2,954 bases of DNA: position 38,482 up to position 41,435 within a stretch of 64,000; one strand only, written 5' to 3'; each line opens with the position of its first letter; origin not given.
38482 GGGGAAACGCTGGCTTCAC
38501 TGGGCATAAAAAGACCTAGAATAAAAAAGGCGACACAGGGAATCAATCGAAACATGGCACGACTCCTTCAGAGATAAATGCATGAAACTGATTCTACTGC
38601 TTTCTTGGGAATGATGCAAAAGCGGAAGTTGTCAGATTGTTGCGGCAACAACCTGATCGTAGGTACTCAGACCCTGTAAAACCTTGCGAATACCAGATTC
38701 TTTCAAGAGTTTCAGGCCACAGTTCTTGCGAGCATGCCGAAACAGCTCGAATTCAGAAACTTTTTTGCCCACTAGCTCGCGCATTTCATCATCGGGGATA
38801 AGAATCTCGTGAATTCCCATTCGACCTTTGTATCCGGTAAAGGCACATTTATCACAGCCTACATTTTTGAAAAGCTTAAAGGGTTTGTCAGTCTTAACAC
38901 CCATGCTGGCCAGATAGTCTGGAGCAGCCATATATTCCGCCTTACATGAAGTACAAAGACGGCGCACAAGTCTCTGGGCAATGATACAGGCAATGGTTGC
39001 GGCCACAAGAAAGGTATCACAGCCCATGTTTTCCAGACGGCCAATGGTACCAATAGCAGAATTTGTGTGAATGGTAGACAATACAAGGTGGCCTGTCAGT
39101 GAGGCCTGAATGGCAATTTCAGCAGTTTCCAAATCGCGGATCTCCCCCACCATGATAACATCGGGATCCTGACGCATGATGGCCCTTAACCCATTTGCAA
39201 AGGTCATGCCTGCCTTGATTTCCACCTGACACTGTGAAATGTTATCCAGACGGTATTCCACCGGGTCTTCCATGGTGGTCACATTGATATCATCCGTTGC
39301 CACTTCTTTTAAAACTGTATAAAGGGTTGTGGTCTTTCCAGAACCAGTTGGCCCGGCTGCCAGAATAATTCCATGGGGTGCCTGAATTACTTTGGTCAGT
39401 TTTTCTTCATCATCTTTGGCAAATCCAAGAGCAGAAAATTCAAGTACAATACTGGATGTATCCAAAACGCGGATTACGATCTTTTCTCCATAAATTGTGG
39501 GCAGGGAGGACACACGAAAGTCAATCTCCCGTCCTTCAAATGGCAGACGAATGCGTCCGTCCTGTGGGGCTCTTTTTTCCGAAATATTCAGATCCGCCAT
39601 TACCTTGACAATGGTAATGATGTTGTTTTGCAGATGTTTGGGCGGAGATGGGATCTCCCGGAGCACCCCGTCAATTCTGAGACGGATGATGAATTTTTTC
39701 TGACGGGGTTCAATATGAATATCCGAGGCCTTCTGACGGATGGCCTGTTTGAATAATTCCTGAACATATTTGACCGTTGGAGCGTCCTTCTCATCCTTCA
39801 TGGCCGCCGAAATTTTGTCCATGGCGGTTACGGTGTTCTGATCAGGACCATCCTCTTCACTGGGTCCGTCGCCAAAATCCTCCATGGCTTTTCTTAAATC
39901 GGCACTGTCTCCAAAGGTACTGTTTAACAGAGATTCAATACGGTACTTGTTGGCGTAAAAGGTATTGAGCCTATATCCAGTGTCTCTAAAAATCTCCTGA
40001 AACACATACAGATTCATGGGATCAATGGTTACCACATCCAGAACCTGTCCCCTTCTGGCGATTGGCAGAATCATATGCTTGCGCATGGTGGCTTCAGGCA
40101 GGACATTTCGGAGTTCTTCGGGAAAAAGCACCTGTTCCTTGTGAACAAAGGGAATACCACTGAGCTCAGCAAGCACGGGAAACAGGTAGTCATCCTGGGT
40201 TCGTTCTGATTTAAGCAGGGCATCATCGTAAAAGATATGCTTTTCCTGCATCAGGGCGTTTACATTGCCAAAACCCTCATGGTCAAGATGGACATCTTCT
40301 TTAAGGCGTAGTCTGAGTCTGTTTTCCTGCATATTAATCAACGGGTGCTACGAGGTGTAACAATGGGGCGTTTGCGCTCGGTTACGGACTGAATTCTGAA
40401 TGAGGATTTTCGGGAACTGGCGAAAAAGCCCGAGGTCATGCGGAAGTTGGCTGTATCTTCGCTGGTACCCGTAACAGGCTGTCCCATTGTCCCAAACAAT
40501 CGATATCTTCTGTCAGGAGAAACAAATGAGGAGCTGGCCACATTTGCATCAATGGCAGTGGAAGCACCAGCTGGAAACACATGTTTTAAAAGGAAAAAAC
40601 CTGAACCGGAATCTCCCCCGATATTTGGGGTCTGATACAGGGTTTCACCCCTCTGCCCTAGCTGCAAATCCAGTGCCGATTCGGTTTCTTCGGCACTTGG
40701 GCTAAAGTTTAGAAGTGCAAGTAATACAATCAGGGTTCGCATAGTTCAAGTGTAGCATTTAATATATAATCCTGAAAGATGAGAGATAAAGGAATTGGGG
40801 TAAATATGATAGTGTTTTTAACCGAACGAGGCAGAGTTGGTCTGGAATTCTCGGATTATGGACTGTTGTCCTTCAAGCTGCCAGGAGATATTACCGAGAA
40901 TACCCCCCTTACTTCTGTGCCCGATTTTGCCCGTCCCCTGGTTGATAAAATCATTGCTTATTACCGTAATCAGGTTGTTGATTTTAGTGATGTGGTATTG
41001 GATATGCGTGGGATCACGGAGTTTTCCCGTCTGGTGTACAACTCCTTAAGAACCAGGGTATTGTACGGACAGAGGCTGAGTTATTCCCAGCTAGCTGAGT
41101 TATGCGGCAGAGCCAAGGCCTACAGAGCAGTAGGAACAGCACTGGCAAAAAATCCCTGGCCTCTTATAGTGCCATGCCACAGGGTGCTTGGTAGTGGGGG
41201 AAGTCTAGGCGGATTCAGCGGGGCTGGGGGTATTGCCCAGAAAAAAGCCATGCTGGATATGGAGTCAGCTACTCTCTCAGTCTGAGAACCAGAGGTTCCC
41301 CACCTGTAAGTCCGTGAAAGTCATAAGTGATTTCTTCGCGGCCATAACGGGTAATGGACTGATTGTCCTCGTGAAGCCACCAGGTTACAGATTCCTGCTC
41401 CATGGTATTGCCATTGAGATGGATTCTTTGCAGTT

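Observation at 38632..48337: Type-IV-filament-like locus with no platform protein or secretin, interleaved with unprecedented partner proteins (main candidate for an undescribed system)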

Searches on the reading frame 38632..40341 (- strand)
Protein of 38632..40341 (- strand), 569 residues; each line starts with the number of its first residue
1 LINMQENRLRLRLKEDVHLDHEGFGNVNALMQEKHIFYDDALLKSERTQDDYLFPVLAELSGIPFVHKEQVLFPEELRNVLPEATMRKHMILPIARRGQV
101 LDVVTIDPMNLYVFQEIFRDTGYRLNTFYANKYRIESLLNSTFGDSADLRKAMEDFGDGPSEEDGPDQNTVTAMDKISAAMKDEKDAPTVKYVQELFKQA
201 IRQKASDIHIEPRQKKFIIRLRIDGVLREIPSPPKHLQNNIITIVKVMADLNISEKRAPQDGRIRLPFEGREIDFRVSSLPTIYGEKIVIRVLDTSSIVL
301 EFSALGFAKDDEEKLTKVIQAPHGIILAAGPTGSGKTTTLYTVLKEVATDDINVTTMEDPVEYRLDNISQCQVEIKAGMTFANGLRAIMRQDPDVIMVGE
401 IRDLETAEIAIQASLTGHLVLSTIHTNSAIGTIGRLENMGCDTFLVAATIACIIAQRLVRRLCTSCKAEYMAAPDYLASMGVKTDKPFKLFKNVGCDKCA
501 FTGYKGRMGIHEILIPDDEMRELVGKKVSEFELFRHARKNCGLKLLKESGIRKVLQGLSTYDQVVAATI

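Call 4: search_protein_families(library=pfam, proteins=[window:38632-40341:-], max_evalue=0.1)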
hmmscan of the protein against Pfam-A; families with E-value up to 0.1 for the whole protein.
window:38632-40341:- (569 aa): 10 families
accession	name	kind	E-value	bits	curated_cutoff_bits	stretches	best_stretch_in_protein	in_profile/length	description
PF00437.27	T2SSE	-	1.8e-138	461.6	24.9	1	184-564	3-368/370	Type II/IV secretion system protein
PF05157.20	MshEN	-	7e-13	48.8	23.1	1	62-146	2-87/90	MshEN domain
PF25199.1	nSTAND_NTPase5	-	8.9e-05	22.8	34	1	322-372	40-91/145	Novel STAND NTPase 5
PF13401.12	AAA_22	-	0.012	16.4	27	1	323-367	5-33/130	AAA domain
PF13173.12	AAA_14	-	0.013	15.9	27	1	325-416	4-86/129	AAA domain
PF20720.3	nSTAND3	-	0.02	15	27.2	1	322-362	16-56/155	Novel STAND NTPase 3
PF13604.12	AAA_30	-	0.026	14.7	27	1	313-354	8-49/191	AAA domain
PF03215.21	Rad17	-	0.029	14.7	23.8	1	320-370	42-95/186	Rad17 P-loop domain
PF12775.13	AAA_7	-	0.046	13.7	25.8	0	324-357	34-67/181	P-loop containing dynein motor region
PF00004.35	AAA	-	0.089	13.7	21.2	0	326-404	1-69/131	ATPase family associated with various cellular activities (AAA)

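Call 15: find_related_loci(query=window:38632-40341:-, collection=genome_contigs, flank=10000)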
Query window:38632-40341:- (569 aa) in genome_contigs; peptide patterns used: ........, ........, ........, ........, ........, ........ (x = any residue, [..] = any of these).
72 stretches matched a pattern; 3 encode a relative of the query (tblastn E <= 1e-3); 3 distinct loci.
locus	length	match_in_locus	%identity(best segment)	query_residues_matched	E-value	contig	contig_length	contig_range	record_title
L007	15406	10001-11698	81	3-569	0e+0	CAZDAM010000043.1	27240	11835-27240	MAG TPA_asm: uncultured bacterium isolate binchicken_co208_466 genome assembly, contig: NODE_2465_length_27240_cov_10.80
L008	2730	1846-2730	98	3-297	0e+0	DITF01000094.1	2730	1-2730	MAG TPA_asm: bacterium UBP17_UBA6191 isolate UBA6191 UBA6191_contig_58252, whole genome shotgun sequence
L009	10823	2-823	100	296-569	0e+0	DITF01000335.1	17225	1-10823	MAG TPA_asm: bacterium UBP17_UBA6191 isolate UBA6191 UBA6191_contig_218522, whole genome shotgun sequence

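Call 24: search_protein_families(library=ncbifam, proteins=[window:38632-40341:-], max_evalue=0.1)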
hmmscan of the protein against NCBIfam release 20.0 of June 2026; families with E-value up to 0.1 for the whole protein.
window:38632-40341:- (569 aa): 24 families
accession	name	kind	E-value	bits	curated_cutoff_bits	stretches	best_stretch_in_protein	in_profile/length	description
TIGR02538.1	type_IV_pilB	equivalog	6.8e-171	569.7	675.65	1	14-568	7-562/564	type IV-A pilus assembly ATPase PilB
TIGR02533.1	type_II_gspE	equivalog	6e-170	566.1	630.25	1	81-568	4-486/486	type II secretion system ATPase GspE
NF053534.1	T4PilAsmATPsTfpB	equivalog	1.6e-136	456.1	850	1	52-566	67-580/584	type IV pilus assembly ATPase TfpB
NF007755.0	PRK10436.1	equivalog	1.9e-130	435.7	617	1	157-565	67-456/465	type II secretion system protein GspE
NF041000.1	ATPase_ComGA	equivalog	7.9e-82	274.2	300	1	194-460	1-266/267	competence type IV pilus ATPase ComGA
TIGR01420.1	pilT_fam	subfamily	1.7e-49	168.9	319.1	1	193-461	2-270/343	PilT/PilU family type 4a pilus ATPase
TIGR02525.1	plasmid_TraJ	equivalog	2.5e-25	89.3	368.3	1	312-441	138-274/372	plasmid transfer ATPase TraJ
TIGR02524.1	dot_icm_DotB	equivalog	1.6e-22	80.2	463.3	1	314-462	125-284/358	Dot/Icm type IV secretion system ATPase DotB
TIGR02782.1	TrbB_P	equivalog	9.4e-16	58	304.55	1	307-439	121-255/303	P-type conjugative transfer ATPase TrbB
NF058587.1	archaellum_moto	equivalog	7.2e-15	54.7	550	1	326-438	278-395/527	archaellum flagellar ATPase motor FlaI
TIGR03819.1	heli_sec_ATPase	hypoth_equivalog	7.5e-13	48.4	373.15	1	284-455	138-316/340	TadA family conjugal transfer-associated ATPase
TIGR02788.1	VirB11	equivalog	3.6e-12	45.9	249.95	1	308-440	130-266/308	P-type DNA transfer ATPase VirB11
NF010407.0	PRK13833.1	subfamily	8.4e-12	45.1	499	1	317-441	139-264/323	conjugal transfer protein TrbB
NF010469.0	PRK13894.1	subfamily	2.1e-11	43.8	508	1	309-439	136-267/320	conjugal transfer ATPase TrbB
NF053672.1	bindosome_BasE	exception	1.8e-08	33.6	1000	1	327-448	274-401/512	bindosome assembly system ATPase subunit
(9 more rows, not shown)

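Call 41: find_homologous_proteins(query=window:38632-40329:-, max_evalue=1e-50)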
Query window:38632-40329:- (565 aa): 8000 proteins with E <= 1e-50 among 8000 candidates; the best 120 are listed.
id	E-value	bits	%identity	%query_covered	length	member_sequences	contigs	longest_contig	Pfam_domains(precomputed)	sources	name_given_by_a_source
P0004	0.0e+0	1264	100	100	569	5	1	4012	PF05157.21,PF00437.27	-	-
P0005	0.0e+0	1031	81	100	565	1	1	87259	PF05157.21,PF00437.27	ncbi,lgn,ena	-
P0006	1.3e-276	937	73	100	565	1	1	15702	PF05157.21,PF00437.27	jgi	jgi:type IV pilus assembly protein PilB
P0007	2.5e-268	909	71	100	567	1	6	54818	PF05157.21,PF00437.27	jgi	jgi:type IV pilus assembly protein PilB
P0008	4.5e-265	899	71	100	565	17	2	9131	PF00437.27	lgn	-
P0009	1.1e-264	897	70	100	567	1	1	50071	PF05157.21,PF00437.27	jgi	jgi:type II secretory ATPase GspE/PulE/Tfp pilus assembly ATPase PilB-like protein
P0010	1.8e-264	897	71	100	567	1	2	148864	PF05157.21,PF00437.27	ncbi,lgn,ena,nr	ncbi:MAG: type II secretion system protein GspE [Candidatus Cloacimonadota bacterium]|nr:MAG: type I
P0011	2.4e-263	893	72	100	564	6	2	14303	PF00437.27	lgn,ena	-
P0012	8.9e-263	891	69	100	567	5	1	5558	PF05157.21,PF00437.27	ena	-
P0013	1.6e-262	890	69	100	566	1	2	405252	PF05157.21,PF00437.27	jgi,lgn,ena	-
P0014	2.3e-262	890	70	100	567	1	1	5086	PF05157.21,PF00437.27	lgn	-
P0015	1.1e-260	884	70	100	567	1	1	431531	PF05157.21,PF00437.27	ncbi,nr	ncbi:MAG: type II/IV secretion system protein [Candidatus Cloacimonetes bacterium]|nr:type II/IV sec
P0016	2.8e-260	883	70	100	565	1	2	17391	PF00437.27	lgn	-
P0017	4.7e-259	879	70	100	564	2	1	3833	PF05157.21,PF00437.27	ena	-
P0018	2.7e-257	873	70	100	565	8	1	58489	PF05157.21,PF00437.27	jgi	-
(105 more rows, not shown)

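Call 42: find_encoding_contigs(protein=P0015, flank=10000, max_places=2)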
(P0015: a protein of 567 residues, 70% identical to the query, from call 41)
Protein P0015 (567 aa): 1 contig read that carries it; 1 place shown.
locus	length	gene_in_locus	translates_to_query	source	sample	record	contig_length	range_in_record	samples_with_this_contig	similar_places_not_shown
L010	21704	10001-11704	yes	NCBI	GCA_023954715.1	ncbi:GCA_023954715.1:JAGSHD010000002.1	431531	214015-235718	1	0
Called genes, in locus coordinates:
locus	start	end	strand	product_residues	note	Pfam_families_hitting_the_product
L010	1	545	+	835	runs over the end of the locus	PF01627:Hpt, PF02895:H-kinase_dim, PF02518:HATPase_c, PF01584:CheW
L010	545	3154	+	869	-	PF01627:Hpt, PF02895:H-kinase_dim, PF02518:HATPase_c, PF01584:CheW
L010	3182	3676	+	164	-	PF01584:CheW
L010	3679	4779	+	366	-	PF00072:Response_reg, PF01339:CheB_methylest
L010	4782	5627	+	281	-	PF03705:CheR_N, PF01739:CheR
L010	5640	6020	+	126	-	PF00072:Response_reg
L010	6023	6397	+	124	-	PF00072:Response_reg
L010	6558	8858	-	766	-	PF00015:MCPsignal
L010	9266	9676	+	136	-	-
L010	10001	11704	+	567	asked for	PF05157:MshEN, PF00437:T2SSE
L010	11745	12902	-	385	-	PF00515:TPR_1 (faint), PF07719:TPR_2 (faint), PF13174:TPR_6 (faint), PF13181:TPR_8 (faint), PF13424:TPR_12 (faint), PF13428:TPR_14 (faint), PF13432:TPR_16 (faint), PF14559:TPR_19 (weak), +1 more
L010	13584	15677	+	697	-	PF00041:fn3 (faint)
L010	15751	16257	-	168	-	-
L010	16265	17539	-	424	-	PF05193:Peptidase_M16_C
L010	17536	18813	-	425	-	PF00675:Peptidase_M16, PF05193:Peptidase_M16_C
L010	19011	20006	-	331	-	PF08331:QueG_DUF1730, PF25160:LdpA_Fe-S-bd (faint), PF13484:Fer4_16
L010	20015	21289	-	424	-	-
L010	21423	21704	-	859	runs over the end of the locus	PF17162:DUF5118, PF17148:DUF5117, PF16313:DUF4953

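Call 43: find_encoding_contigs(protein=P0013, flank=10000, max_places=2)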
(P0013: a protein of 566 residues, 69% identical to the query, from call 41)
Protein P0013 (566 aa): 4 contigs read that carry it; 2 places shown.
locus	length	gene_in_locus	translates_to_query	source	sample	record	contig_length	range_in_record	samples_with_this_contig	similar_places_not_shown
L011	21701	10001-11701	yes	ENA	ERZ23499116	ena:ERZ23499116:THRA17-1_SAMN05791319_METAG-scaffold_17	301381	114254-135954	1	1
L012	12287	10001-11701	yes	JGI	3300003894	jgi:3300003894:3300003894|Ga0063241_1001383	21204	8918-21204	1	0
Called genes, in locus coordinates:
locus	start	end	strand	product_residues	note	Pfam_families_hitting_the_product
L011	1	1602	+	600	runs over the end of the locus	-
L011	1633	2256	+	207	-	-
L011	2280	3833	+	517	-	-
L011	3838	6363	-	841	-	-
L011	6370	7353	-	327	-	-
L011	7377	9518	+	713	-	-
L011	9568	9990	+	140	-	-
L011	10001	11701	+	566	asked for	PF05157:MshEN, PF00437:T2SSE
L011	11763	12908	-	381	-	PF13181:TPR_8 (faint), PF13414:TPR_11 (faint), PF13424:TPR_12 (faint), PF00515:TPR_1 (faint), PF07719:TPR_2 (faint), PF13174:TPR_6 (faint), PF13428:TPR_14 (faint), PF14559:TPR_19 (weak), +2 more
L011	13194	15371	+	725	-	-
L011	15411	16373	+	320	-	-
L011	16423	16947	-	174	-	-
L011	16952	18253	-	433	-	PF00675:Peptidase_M16 (weak), PF05193:Peptidase_M16_C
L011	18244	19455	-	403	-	PF00675:Peptidase_M16, PF05193:Peptidase_M16_C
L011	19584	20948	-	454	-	-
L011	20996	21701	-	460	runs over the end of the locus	-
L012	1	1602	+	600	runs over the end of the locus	-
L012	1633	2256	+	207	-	-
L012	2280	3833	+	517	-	-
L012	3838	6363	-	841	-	-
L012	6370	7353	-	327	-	-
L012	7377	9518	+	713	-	-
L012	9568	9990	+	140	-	-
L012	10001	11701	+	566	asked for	PF05157:MshEN, PF00437:T2SSE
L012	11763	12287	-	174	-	?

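Call 52: find_encoding_contigs(protein=P0010, flank=10000, max_places=1)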
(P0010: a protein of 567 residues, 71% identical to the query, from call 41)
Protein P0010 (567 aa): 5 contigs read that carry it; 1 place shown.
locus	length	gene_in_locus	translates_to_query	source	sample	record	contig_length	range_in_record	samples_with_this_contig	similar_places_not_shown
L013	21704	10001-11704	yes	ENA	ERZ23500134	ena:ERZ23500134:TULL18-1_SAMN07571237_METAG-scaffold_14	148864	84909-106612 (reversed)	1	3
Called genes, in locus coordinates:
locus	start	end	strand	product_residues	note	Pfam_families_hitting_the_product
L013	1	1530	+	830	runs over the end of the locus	PF01627:Hpt, PF02895:H-kinase_dim, PF02518:HATPase_c, PF01584:CheW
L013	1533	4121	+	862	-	PF01627:Hpt, PF02895:H-kinase_dim, PF02518:HATPase_c, PF01584:CheW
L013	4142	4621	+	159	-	PF01584:CheW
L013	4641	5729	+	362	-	PF00072:Response_reg, PF01339:CheB_methylest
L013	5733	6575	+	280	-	PF03705:CheR_N, PF01739:CheR, PF08242:Methyltransf_12 (faint)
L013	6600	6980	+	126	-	PF00072:Response_reg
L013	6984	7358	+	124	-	PF00072:Response_reg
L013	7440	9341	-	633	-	PF00015:MCPsignal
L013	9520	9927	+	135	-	-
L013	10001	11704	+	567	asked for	PF05157:MshEN (weak), PF00437:T2SSE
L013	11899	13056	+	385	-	PF07719:TPR_2 (faint), PF00515:TPR_1 (faint), PF13424:TPR_12 (faint), PF13428:TPR_14 (faint), PF13432:TPR_16 (faint), PF14559:TPR_19 (faint), PF21033:RMD1-3 (faint), PF13181:TPR_8 (weak)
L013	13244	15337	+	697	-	PF00041:fn3 (faint)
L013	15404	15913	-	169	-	-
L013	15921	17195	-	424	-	PF05193:Peptidase_M16_C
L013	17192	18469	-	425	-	PF00675:Peptidase_M16, PF05193:Peptidase_M16_C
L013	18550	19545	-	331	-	PF08331:QueG_DUF1730, PF25160:LdpA_Fe-S-bd (faint), PF13484:Fer4_16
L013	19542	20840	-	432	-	-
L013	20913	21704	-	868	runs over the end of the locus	PF17162:DUF5118, PF17148:DUF5117, PF16313:DUF4953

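Call 53: find_encoding_contigs(protein=P0006, flank=10000, max_places=1)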
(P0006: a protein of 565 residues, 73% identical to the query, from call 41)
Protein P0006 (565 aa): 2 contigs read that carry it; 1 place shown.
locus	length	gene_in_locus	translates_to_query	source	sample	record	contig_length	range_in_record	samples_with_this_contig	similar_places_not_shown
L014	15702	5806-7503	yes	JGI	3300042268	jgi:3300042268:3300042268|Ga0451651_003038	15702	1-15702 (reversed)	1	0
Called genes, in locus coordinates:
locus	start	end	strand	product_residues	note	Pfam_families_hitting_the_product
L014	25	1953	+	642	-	PF02895:H-kinase_dim, PF02518:HATPase_c, PF01584:CheW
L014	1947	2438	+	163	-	PF01584:CheW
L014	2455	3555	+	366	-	PF00072:Response_reg, PF01339:CheB_methylest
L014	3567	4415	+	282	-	PF03705:CheR_N, PF01739:CheR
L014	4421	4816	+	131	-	PF00072:Response_reg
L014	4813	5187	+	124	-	PF00072:Response_reg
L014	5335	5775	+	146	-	-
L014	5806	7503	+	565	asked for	PF05157:MshEN, PF00437:T2SSE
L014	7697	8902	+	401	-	PF07719:TPR_2 (faint), PF13181:TPR_8 (faint), PF13424:TPR_12 (faint), PF13428:TPR_14 (faint), PF13432:TPR_16 (faint), PF14559:TPR_19 (faint)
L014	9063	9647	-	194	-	PF03734:YkuD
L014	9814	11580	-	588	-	-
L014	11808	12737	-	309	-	PF04166:PdxA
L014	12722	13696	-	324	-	PF03279:Lip_A_acyltrans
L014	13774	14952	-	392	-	PF02684:LpxB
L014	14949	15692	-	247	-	PF00005:ABC_tran, PF02463:SMC_N (weak)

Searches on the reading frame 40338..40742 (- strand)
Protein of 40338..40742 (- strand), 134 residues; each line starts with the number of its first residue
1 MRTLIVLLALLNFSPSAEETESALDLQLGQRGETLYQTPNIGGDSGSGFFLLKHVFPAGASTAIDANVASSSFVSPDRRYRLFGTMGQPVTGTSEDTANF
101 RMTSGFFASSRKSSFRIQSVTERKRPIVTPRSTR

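Call 4: search_protein_families(library=pfam, proteins=[window:40338-40742:-], max_evalue=0.1)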
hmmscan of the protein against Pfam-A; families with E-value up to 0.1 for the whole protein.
window:40338-40742:- (134 aa): 0 families

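Call 24: search_protein_families(library=ncbifam, proteins=[window:40338-40742:-], max_evalue=0.1)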
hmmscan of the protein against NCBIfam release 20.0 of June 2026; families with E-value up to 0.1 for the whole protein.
window:40338-40742:- (134 aa): 0 families

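Call 50: search_protein_families(library=phrogs, proteins=[window:40338-40742:-], max_evalue=0.01)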
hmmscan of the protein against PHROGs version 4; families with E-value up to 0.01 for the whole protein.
window:40338-40742:- (134 aa): 0 families

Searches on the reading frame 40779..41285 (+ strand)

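Call 4: search_protein_families(library=pfam, proteins=[window:40779-41285:+], max_evalue=0.1)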
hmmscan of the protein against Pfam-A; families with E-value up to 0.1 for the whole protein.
window:40779-41285:+ (168 aa): 1 family
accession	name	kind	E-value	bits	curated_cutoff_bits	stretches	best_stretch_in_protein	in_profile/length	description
PF01035.26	DNA_binding_1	-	1.1e-25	89.8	27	1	81-163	1-80/81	6-O-methylguanine DNA methyltransferase, DNA binding domain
